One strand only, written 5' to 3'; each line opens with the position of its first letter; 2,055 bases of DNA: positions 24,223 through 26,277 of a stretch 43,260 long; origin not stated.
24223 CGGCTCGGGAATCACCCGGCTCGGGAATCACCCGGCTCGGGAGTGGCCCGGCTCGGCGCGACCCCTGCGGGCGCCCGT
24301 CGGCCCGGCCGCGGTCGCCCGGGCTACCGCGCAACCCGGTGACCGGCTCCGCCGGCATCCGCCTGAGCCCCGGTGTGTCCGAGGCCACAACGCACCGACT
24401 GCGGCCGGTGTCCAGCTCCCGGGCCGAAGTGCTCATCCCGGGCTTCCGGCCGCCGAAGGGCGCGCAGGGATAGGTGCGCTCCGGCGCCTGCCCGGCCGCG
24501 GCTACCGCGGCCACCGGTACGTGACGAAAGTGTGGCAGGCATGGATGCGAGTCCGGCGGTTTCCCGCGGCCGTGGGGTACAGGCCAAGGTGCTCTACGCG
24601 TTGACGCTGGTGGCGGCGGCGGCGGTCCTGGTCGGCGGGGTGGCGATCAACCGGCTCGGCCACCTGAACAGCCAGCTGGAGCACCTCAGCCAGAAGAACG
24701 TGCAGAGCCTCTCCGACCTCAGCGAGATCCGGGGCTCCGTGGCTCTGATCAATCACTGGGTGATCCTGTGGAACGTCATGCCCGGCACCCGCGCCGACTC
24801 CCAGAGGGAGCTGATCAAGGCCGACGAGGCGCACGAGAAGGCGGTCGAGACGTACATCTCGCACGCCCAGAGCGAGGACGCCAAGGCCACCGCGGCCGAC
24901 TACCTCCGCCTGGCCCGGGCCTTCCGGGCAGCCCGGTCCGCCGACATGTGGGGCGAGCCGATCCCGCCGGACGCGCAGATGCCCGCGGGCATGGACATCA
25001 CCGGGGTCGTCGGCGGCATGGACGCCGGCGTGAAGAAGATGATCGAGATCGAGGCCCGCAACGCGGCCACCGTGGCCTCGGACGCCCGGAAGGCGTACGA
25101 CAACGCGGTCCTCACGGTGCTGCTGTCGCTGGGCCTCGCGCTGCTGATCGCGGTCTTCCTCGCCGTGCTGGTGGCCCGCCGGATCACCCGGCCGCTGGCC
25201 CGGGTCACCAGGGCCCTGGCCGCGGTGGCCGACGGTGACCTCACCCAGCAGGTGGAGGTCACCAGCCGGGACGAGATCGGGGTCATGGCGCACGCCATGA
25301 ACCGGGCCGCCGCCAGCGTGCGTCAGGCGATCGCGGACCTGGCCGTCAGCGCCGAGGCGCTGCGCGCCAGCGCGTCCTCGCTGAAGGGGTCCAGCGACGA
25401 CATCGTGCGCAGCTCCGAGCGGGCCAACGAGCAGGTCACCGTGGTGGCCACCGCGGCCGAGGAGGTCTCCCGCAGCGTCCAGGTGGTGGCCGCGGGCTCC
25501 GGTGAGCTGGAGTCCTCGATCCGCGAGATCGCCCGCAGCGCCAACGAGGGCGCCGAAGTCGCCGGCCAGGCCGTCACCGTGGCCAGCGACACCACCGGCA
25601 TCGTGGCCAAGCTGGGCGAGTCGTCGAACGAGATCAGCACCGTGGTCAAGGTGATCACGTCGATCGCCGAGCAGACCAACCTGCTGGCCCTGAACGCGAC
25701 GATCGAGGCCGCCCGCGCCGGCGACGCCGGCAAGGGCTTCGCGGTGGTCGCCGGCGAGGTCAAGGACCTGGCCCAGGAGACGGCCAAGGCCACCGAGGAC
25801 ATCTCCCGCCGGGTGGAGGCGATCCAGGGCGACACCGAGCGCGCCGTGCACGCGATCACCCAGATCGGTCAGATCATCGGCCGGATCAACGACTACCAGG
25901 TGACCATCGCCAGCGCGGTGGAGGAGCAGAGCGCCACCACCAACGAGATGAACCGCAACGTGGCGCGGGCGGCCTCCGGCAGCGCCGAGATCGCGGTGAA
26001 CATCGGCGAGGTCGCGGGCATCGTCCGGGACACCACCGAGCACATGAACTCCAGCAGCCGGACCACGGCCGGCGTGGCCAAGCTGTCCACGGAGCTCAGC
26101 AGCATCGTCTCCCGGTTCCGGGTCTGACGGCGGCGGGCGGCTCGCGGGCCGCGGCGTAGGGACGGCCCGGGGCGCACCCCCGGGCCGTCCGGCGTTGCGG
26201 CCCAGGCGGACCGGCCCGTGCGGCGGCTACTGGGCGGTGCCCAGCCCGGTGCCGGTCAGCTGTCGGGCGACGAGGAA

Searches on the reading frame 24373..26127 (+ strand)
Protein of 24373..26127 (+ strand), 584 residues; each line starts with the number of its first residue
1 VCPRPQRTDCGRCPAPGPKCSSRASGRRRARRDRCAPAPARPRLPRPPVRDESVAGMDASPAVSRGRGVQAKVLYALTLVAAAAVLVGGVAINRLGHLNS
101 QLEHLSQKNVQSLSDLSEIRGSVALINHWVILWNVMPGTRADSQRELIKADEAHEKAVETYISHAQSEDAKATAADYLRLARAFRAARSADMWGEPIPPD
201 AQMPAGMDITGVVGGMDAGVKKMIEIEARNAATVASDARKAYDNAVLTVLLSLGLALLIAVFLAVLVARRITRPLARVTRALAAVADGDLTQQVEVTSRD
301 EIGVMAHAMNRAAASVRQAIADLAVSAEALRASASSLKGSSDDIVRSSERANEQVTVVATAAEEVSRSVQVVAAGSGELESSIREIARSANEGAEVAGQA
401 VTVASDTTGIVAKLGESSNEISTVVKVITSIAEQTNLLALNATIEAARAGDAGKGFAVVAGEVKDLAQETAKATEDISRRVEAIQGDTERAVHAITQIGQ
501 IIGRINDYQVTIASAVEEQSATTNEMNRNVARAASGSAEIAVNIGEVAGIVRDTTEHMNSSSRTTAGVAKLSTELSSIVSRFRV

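Call 12: search_protein_families(library=pfam, proteins=[window:24373-26127:+], max_evalue=0.001)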
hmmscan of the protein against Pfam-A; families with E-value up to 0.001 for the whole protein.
window:24373-26127:+ (584 aa): 3 families
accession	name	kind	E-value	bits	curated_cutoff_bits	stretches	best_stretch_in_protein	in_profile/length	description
PF00015.26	MCPsignal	-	2.9e-34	118.9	34.6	1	390-498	4-112/172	Methyl-accepting chemotaxis protein (MCP) signalling domain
PF00672.30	HAMP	-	1.2e-15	58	25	1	266-318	1-53/53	HAMP domain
PF12729.13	4HB_MCP_1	-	6.4e-06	26.3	27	1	69-163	4-96/181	Four helix bundle sensory module for signal transduction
